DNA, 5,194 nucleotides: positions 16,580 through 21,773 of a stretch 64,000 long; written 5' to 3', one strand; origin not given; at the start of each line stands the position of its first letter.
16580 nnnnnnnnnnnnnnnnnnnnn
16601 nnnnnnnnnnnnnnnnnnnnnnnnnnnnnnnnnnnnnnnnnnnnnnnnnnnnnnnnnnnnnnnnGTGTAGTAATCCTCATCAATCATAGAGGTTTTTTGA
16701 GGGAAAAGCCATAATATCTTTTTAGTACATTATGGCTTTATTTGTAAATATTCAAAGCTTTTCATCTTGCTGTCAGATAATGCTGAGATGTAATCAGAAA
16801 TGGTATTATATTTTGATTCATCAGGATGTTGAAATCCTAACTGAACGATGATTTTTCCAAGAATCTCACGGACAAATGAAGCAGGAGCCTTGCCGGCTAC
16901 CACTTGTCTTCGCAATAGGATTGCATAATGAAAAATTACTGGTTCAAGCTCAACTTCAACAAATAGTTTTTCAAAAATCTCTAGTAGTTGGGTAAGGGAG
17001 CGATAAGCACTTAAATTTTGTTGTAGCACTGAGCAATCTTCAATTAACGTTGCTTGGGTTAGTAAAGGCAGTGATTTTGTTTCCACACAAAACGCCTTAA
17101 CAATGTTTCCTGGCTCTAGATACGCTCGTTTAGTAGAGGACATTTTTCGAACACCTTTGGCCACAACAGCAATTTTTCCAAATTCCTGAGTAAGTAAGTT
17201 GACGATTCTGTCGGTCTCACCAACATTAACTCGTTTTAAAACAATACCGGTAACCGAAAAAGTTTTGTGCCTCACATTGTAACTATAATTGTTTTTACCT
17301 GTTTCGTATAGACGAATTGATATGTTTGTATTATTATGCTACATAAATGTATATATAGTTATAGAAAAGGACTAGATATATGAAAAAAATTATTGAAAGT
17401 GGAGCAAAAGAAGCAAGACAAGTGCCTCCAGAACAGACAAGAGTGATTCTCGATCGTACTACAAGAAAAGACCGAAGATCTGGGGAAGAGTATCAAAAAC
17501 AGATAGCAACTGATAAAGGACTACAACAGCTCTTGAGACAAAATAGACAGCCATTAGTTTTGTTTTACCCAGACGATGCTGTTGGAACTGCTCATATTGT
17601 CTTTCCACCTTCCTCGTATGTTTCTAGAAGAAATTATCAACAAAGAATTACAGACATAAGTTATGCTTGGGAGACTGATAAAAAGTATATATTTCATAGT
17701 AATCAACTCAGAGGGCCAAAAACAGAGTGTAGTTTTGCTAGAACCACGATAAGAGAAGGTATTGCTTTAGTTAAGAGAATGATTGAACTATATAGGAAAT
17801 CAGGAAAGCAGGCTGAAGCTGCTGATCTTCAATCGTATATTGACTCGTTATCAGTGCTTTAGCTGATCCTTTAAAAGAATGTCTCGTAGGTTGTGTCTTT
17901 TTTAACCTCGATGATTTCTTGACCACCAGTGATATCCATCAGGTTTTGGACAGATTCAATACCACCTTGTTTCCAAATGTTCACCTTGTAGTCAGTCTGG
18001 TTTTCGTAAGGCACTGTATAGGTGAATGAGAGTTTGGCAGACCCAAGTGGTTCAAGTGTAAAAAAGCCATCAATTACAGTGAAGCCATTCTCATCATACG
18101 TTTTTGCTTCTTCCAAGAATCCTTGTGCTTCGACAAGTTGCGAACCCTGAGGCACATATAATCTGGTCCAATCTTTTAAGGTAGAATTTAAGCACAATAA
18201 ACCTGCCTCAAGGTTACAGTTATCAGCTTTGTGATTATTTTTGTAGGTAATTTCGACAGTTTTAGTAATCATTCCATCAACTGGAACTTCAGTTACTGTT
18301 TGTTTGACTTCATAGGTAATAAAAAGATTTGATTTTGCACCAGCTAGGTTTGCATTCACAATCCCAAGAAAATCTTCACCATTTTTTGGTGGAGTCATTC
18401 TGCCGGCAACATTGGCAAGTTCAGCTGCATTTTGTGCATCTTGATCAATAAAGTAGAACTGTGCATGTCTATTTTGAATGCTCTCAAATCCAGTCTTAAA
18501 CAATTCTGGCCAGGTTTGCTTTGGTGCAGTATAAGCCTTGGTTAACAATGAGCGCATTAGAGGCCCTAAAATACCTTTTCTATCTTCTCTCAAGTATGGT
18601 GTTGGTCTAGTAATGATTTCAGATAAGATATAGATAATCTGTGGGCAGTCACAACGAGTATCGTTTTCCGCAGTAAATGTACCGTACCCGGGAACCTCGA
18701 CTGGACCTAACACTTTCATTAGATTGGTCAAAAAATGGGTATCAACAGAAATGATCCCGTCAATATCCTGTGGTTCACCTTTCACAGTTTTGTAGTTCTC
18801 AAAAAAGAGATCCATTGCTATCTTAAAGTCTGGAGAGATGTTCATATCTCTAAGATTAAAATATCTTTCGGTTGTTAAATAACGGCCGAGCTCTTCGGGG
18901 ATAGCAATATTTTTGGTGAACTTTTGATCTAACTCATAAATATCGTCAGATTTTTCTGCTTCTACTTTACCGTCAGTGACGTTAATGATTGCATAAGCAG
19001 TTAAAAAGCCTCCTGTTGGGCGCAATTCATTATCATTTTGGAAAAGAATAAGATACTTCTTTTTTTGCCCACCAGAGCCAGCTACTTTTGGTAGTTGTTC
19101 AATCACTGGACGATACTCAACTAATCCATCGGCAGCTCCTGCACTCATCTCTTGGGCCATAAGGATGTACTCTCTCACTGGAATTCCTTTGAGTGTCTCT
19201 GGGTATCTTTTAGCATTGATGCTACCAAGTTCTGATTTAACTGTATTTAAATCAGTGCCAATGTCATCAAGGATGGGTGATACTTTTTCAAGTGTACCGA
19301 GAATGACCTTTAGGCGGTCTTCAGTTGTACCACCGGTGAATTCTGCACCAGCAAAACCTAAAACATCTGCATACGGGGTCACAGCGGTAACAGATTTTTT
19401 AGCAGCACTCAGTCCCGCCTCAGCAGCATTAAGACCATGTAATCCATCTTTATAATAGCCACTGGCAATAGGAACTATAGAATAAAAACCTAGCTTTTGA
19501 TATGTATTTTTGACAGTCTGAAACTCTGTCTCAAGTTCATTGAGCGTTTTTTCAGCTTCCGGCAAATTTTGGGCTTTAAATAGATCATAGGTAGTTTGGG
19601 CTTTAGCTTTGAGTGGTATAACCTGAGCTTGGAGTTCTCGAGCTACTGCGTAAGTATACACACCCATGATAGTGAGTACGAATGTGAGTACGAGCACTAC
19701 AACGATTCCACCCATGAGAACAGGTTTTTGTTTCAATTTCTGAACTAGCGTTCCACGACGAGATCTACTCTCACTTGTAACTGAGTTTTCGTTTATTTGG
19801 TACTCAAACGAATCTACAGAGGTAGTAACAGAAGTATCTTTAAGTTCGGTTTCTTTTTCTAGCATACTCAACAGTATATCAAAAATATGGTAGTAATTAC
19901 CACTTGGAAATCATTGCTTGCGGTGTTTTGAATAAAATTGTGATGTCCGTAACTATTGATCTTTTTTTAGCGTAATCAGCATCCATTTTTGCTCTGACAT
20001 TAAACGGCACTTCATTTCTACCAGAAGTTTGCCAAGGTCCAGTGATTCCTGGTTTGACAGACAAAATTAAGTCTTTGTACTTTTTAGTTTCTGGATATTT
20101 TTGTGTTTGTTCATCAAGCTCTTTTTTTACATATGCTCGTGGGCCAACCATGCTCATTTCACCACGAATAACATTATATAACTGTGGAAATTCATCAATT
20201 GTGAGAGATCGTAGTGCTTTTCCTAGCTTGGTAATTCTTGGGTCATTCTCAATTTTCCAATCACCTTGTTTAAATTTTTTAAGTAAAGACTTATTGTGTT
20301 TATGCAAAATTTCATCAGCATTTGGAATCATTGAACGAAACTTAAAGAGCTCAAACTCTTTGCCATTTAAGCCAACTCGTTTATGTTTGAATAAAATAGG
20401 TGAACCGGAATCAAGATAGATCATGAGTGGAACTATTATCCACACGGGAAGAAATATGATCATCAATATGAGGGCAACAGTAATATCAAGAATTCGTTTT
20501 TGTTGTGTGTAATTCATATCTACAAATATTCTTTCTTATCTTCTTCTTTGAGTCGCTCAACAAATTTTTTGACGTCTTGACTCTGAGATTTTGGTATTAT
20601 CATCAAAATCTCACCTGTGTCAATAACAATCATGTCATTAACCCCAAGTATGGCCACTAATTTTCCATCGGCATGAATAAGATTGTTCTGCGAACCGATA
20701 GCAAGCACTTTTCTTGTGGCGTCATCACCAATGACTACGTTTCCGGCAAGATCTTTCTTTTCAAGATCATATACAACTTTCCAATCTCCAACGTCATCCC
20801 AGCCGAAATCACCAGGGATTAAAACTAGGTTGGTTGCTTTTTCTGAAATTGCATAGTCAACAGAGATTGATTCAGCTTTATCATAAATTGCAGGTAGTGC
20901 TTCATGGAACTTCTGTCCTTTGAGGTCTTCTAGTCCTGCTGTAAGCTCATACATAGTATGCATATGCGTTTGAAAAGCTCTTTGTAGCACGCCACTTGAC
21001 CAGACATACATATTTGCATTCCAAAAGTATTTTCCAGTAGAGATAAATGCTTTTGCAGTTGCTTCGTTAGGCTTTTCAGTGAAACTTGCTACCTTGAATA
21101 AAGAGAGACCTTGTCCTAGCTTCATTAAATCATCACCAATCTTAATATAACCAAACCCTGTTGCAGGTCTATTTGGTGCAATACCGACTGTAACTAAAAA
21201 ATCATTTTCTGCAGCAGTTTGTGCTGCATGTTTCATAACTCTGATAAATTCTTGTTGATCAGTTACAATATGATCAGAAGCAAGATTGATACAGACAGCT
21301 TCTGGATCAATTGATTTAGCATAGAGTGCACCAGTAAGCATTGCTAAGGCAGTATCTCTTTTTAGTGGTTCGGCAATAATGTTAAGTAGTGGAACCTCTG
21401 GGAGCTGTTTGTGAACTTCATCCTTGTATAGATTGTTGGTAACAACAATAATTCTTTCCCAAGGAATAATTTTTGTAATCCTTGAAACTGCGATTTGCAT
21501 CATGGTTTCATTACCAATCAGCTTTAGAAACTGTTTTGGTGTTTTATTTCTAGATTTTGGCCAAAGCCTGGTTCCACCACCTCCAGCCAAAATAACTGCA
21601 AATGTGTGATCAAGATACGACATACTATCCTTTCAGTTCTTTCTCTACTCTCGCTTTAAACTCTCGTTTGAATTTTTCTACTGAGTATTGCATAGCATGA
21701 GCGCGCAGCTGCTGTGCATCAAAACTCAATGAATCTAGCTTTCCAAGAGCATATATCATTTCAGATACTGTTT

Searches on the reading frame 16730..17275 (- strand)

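Call 23: search_protein_families(library=pfam, proteins=[window:16730-17275:-], max_evalue=0.001)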
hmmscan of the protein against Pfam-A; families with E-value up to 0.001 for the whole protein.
window:16730-17275:- (181 aa): 1 family
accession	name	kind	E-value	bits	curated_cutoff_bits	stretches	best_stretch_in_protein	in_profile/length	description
PF11967.14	RecO_N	-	1.3e-19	70.4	27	1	5-79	3-78/80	Recombination protein O N terminal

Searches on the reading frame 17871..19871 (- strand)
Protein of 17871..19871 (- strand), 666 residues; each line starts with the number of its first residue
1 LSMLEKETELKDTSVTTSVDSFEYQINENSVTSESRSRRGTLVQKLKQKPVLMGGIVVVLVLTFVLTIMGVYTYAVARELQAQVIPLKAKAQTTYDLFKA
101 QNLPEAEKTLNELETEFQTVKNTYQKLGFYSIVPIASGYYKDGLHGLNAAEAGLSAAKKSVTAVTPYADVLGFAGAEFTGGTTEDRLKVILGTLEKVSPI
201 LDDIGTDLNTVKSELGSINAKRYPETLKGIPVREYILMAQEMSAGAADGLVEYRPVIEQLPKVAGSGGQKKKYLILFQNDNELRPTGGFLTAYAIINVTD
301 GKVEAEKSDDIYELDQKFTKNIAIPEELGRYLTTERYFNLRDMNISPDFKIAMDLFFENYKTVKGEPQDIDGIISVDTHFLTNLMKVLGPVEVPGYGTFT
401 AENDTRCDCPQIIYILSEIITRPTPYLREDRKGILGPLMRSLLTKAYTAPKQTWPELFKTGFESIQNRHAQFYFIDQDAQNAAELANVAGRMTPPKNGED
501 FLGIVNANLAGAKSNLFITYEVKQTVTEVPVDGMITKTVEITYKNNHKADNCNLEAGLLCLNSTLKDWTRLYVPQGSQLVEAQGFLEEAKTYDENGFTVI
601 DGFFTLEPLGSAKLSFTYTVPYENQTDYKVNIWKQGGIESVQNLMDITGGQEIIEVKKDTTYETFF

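Call 23: search_protein_families(library=pfam, proteins=[window:17871-19871:-], max_evalue=0.001)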
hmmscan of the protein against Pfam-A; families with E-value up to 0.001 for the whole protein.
window:17871-19871:- (666 aa): 1 family
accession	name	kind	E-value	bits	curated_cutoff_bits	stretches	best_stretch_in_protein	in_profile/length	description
PF13196.11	DUF4012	-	3.3e-26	93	28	1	270-403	3-134/144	Protein of unknown function (DUF4012)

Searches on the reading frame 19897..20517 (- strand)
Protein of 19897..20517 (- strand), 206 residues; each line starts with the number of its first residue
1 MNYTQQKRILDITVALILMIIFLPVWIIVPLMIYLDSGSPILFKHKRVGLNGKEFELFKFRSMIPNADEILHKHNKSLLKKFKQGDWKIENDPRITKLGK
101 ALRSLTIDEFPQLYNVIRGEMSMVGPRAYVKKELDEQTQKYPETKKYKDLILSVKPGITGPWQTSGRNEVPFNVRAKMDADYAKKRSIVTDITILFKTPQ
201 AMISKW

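Call 23: search_protein_families(library=pfam, proteins=[window:19897-20517:-], max_evalue=0.001)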
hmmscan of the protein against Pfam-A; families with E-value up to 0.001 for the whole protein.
window:19897-20517:- (206 aa): 1 family
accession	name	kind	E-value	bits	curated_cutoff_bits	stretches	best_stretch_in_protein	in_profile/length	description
PF02397.22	Bac_transf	-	2.1e-60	203.7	27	1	7-203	1-178/179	Bacterial sugar transferase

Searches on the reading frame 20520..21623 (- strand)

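Call 23: search_protein_families(library=pfam, proteins=[window:20520-21623:-], max_evalue=0.001)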
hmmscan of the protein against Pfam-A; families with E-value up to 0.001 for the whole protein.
window:20520-21623:- (367 aa): 3 families
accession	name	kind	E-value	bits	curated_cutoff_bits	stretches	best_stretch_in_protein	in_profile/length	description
PF00483.29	NTP_transferase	-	3.5e-41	141.8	21.2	1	9-292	2-243/245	Nucleotidyl transferase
PF22640.1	ManC_GMP_beta-helix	-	1.1e-16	60.9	27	1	306-358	3-55/55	MannoseP isomerase/GMP-like beta-helix domain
PF12804.13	NTP_transf_3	-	1.6e-08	35.3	27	1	9-137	1-115/160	MobA-like NTP transferase domain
